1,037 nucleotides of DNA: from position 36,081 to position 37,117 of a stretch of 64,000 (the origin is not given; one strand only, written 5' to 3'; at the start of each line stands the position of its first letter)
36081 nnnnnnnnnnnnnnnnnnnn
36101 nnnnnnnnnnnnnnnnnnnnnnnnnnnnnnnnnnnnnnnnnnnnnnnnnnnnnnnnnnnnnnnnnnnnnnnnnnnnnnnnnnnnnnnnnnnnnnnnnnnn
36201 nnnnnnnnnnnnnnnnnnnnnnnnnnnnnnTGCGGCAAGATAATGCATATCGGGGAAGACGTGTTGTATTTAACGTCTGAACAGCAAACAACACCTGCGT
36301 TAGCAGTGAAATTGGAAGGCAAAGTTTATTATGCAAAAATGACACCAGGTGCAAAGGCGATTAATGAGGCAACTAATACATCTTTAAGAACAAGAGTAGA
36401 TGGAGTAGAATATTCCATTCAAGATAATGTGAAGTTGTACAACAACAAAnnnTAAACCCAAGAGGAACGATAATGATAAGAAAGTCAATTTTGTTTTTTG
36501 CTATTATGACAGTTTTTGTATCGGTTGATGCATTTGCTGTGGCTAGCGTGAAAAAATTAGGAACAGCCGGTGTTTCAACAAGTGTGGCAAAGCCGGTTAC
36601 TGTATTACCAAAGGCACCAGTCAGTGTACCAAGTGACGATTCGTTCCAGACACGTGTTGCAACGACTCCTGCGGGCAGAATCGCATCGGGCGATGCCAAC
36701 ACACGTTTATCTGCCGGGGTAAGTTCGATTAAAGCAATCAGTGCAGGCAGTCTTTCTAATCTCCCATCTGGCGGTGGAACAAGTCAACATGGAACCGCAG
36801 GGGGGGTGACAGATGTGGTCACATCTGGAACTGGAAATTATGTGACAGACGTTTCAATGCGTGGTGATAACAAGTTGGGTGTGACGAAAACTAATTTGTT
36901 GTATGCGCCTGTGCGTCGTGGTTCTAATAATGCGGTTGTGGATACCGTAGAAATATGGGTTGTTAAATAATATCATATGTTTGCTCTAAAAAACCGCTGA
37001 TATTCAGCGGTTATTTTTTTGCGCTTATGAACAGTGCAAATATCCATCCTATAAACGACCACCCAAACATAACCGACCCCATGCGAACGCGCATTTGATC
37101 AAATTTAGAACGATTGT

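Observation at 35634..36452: Secreted protein built from eukaryote-like ephrin-receptor/GCC2_GCC3-type cysteine repeats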

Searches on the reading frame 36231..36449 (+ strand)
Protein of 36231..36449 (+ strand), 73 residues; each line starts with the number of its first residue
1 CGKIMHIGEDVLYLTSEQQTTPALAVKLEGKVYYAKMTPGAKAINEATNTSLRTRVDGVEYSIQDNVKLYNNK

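Call 51: search_protein_families(library=pfam, alignment_id=A6, max_evalue=1)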
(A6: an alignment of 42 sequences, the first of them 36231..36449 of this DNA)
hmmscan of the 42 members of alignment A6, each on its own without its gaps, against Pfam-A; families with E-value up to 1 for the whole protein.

A. member 1, window:36231-36449:+ (73 aa): 0 families

B. families by the number of members that match (of 42 scanned): 21 families
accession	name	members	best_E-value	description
PF19897.4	DUF6370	5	0.025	Family of unknown function (DUF6370)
PF13180.12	PDZ_2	1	0.016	PDZ domain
PF03990.20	DUF348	1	0.018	G5-linked-Ubiquitin-like domain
PF01957.25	NfeD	1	0.027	NfeD-like C-terminal, partner-binding domain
PF22783.1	BapA_N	1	0.03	BapA, prefix-like domain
PF13566.11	DUF4130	1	0.044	Domain of unknown function (DUF4130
PF19222.5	Noda_Vmethyltr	1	0.058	Nodavirus Vmethyltransferase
PF13517.12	FG-GAP_3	1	0.063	FG-GAP-like repeat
PF05582.17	Peptidase_U57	1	0.064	YabG peptidase U57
PF24689.1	TriTu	1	0.074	Immunity protein TriTu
PF23205.1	DUF7063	1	0.08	Domain of unknown function (DUF7063)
PF18140.6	PCC_BT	1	0.084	Propionyl-coenzyme A carboxylase BT domain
PF03977.18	OAD_beta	1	0.089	Na+-transporting oxaloacetate decarboxylase beta subunit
PF05670.18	NFACT-R_1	1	0.091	NFACT protein RNA binding domain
PF07835.17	COX4_pro_2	1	0.11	Bacterial aa3 type cytochrome c oxidase subunit IV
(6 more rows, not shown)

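Call 52: search_solved_structures(query=A6, max_evalue=10)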
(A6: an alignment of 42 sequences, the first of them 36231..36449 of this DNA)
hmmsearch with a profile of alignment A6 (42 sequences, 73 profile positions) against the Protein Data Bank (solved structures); distinct sequences matched with E-value up to 10: 2.
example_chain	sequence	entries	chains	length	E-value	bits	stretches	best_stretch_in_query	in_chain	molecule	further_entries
4phx_B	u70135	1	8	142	1.1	12.8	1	15-65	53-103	Protein AggB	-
4b5z_A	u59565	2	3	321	4.3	10.8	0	19-67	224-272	FIBRONECTIN-BINDING PROTEIN A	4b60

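Call 56: predict_structure(alignment_id=A6)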
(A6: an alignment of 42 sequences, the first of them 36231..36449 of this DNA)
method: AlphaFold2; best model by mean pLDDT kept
length: 73 residues; sequences in the alignment: 42
mean_pLDDT: 90.5   pTM: 0.76
mean pLDDT of the five models: 90.5, 90.4, 89.5, 89.5, 87.9
residues with pLDDT >= 90: 60; 70-90: 7; 50-70: 2; < 50: 4
segments of 3 or more residues with pLDDT < 50: 70-73
pLDDT, mean of each block of 10 residues (from residue 1): 91 95 97 97 92 97 81 41
secondary structure, 60 per line:
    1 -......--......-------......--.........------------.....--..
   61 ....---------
elements in order: E2-7 E10-15 E23-28 E31-39 E52-56 E59-64

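Call 58: fold_search(model_id=the predicted structure, library=pdb)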
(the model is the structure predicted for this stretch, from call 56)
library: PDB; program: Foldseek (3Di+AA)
matches with E <= 10: 66; with E <= 0.001: 0
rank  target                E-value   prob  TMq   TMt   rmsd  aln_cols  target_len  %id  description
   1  9hvq_U                1.8e+00  0.04  0.22  0.12  14.8        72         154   11  Structure of the transcribing Pol II-DSIF-PAF-SPT6-RECQL5 complex (released 2025-07-16)
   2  8h7g_A                2.6e+00  0.05  0.24  0.04   9.1        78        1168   10  Cryo-EM structure of the human SAGA complex (released 2022-12-14)
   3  8om5_B                3.7e+00  0.04  0.23  0.04   6.3        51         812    6  DNA-free open form of MutSbeta (released 2023-05-24)
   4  8upm_A                4.4e+00  0.05  0.17  0.04   7.8        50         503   20  Pfr state of Stigmatella aurantiaca bacteriophytochrome 2 (released 2024-09-25)
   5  8xl1_A                4.4e+00  0.05  0.24  0.02  11.4        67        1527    9  Core region of the human acetyl-CoA carboxylase 1 filament in complex with acetyl-CoA (ACC1-inact) (released 2024-10-23)
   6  8xl0_F                4.7e+00  0.05  0.23  0.03   9.7        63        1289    8  Citrate-induced filament of human acetyl-coenzyme A carboxylase 1 (ACC1-citrate) (released 2024-10-23)
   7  9t3j_A                4.7e+00  0.02  0.19  0.09  11.3        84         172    8  Protease from Norovirus Sydney GII.4 strain with crystallization epitope mutation H50Y (released 2025-12-10)
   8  5ks8_C                4.9e+00  0.04  0.22  0.05   8.9        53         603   19  Crystal structure of two-subunit pyruvate carboxylase from Methylobacillus flagellatus (released 2016-10-19)
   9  6lxe_A                4.9e+00  0.04  0.21  0.03  10.7        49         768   14  DROSHA-DGCR8 complex (released 2020-04-15)
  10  3thx_B                4.9e+00  0.03  0.23  0.03   7.7        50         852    6  Human MutSbeta complexed with an IDL of 3 bases (Loop3) and ADP (released 2011-12-21)
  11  8xl0_E                5.2e+00  0.04  0.23  0.02  10.4        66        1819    9  Citrate-induced filament of human acetyl-coenzyme A carboxylase 1 (ACC1-citrate) (released 2024-10-23)
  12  8xkz_C                5.2e+00  0.04  0.23  0.02  10.4        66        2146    9  Core region of the citrate-induced human acetyl-CoA carboxylase 1 filament (ACC1-citrate) (released 2024-10-23)
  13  3id5_B                5.6e+00  0.06  0.28  0.11  10.6        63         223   11  Crystal structure of Sulfolobus solfataricus C/D RNP assembled with Nop5, fibrillarin, L7Ae and a split half C/D RNA (released 2009-08-25)
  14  8xl2_C                5.6e+00  0.04  0.24  0.03  11.4        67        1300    9  Human acetyl-CoA carboxylase 1 filament in complex with acetyl-CoA (ACC1-inact) (released 2024-10-23)
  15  1dwn_A                5.9e+00  0.06  0.24  0.15   9.0        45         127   20  Structure of bacteriophage PP7 from Pseudomonas aeruginosa at 3.7 A resolution (released 2000-02-07)
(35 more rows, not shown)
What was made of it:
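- On Known C-terminal sorting or anchor domains (T9SS CTD, autotransporter barrel, YadA anchor, LPXTG, PEP-CTERM and others): CTD: 0 meaningful Pfam hits in 42 members (call 51); best PDB-sequence hit E = 1.1 (call 52); best Foldseek-PDB hit E = 1.8 (call 58).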

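Call 60: fold_search(model_id=the predicted structure, library=viral)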
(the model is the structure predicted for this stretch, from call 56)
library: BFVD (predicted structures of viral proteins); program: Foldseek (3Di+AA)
matches with E <= 10: 155; with E <= 0.001: 0
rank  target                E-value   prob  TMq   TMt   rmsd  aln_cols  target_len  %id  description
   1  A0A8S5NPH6            8.5e-02  1.00  0.61  0.20   3.1        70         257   20  Uncharacterized protein [Myoviridae sp. ct2th6]
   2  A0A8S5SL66            1.4e-01  0.96  0.55  0.18   5.2        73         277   11  Uncharacterized protein [Podoviridae sp. ctHMt20]
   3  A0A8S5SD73            4.7e-01  0.87  0.56  0.28   3.4        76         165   20  Uncharacterized protein [Podoviridae sp. ct7Ex2]
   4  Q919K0                5.2e-01  0.23  0.34  0.26   9.0        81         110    9  Uncharacterized protein [Culex nigripalpus nucleopolyhedrovirus (isolate Florida/1997)]
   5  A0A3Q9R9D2            7.5e-01  0.13  0.21  0.21   8.9        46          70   22  (no name in the UniProt tables at hand)
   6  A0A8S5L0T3            7.9e-01  0.08  0.19  0.14  15.5        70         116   23  Coat protein [ssRNA phage SRR6960797_1]
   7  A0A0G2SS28            8.9e-01  0.12  0.22  0.25   9.6        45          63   20  Uncharacterized protein [Proteus phage vB_PmiM_Pm5461]
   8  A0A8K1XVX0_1          1.1e+00  0.08  0.28  0.03  12.6        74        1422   15  (no name in the UniProt tables at hand)
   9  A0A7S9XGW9            1.4e+00  0.09  0.25  0.24  10.7        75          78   12  Uncharacterized protein [Proteus phage PmP19]
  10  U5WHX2                1.5e+00  0.11  0.29  0.12  10.6        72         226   10  Spike protein (Fragment) [Bat SARS-like coronavirus Rs3267-2]
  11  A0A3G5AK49            1.5e+00  0.06  0.21  0.13  13.2        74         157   16  Uncharacterized protein [Sylvanvirus sp.]
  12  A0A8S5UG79            1.6e+00  0.21  0.36  0.19   6.3        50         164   18  Uncharacterized protein [Myoviridae sp. ctshb19]
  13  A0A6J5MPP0            1.6e+00  0.06  0.23  0.15   9.0        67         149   12  Uncharacterized protein [uncultured Caudovirales phage]
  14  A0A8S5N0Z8            1.8e+00  0.16  0.38  0.19   5.6        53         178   21  Endoribonuclease [Siphoviridae sp. ctpbb7]
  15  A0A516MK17            1.8e+00  0.15  0.33  0.38   4.2        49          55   10  (no name in the UniProt tables at hand)
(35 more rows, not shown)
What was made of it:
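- There are three marginal BFVD fold hits to uncharacterised gut 'phage' proteins (TM 0.55-0.61, E 0.09-0.5) (call 60).
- Tried and rejected: The BFVD hits are marginal (call 60).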

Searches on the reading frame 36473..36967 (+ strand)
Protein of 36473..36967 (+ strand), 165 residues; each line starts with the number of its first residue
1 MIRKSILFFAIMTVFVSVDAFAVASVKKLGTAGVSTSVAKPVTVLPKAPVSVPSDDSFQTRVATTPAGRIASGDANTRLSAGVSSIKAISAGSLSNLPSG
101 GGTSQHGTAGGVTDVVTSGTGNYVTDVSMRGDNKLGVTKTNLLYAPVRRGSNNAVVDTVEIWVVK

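Call 3: search_protein_families(library=pfam, proteins=[window:36473-36967:+], max_evalue=10)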
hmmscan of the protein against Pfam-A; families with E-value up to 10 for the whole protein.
window:36473-36967:+ (165 aa): 1 family
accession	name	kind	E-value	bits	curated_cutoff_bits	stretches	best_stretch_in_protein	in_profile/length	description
PF00207.28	A2M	-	0.0055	17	21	1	18-62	31-76/92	Alpha-2-macroglobulin family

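Call 4: search_protein_families(library=ncbifam, proteins=[window:36473-36967:+], max_evalue=10)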
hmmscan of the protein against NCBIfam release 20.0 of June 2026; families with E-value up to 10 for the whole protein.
window:36473-36967:+ (165 aa): 0 families

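Call 38: find_homologous_proteins(query=window:36473-36967:+, max_evalue=0.01)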
Query window:36473-36967:+ (165 aa): 10 proteins with E <= 0.01 among 619 candidates.
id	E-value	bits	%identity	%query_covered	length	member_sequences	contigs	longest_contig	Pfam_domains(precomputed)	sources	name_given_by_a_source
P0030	2.8e-93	328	98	100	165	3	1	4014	-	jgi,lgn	-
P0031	1.5e-69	251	74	100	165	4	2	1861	-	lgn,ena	-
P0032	1.3e-64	235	72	100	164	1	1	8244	-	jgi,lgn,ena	-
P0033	6.5e-47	177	62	99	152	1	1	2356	-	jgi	jgi:hypothetical protein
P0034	2.1e-46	176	55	100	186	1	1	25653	-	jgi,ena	-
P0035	1.2e-45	173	57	100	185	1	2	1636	-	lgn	-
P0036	6.8e-27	112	46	100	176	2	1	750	-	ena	-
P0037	1.1e-23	102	60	57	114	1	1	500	-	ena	-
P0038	2.2e-19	88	42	100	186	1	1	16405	-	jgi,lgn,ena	-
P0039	5.3e-19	87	42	96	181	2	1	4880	-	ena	-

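Call 53: search_solved_structures(query=A5, max_evalue=10)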
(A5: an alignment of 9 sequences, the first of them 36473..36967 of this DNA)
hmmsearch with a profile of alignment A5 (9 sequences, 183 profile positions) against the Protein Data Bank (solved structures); distinct sequences matched with E-value up to 10: 4.
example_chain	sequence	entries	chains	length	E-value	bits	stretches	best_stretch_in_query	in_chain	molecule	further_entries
4fvf_A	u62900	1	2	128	0.14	15.6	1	41-125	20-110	Stomatin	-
4fvj_A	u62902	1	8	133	0.15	15.5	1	41-125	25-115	Stomatin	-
4fvg_A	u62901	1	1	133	0.15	15.5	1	41-125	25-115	Stomatin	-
2pkd_A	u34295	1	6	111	0.64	13.4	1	87-160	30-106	SLAM family member 5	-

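Call 54: search_protein_families(library=phrogs, proteins=[window:36473-36967:+], max_evalue=1)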
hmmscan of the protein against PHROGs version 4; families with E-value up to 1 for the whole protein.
window:36473-36967:+ (165 aa): 1 family
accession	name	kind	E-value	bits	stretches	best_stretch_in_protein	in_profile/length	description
phrog_18478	-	unknown function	0.34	11.4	1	82-126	104-150/193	-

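Call 55: search_protein_families(library=padloc, proteins=[window:36473-36967:+], max_evalue=1)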
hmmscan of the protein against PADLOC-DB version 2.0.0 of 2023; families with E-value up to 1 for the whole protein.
window:36473-36967:+ (165 aa): 0 families
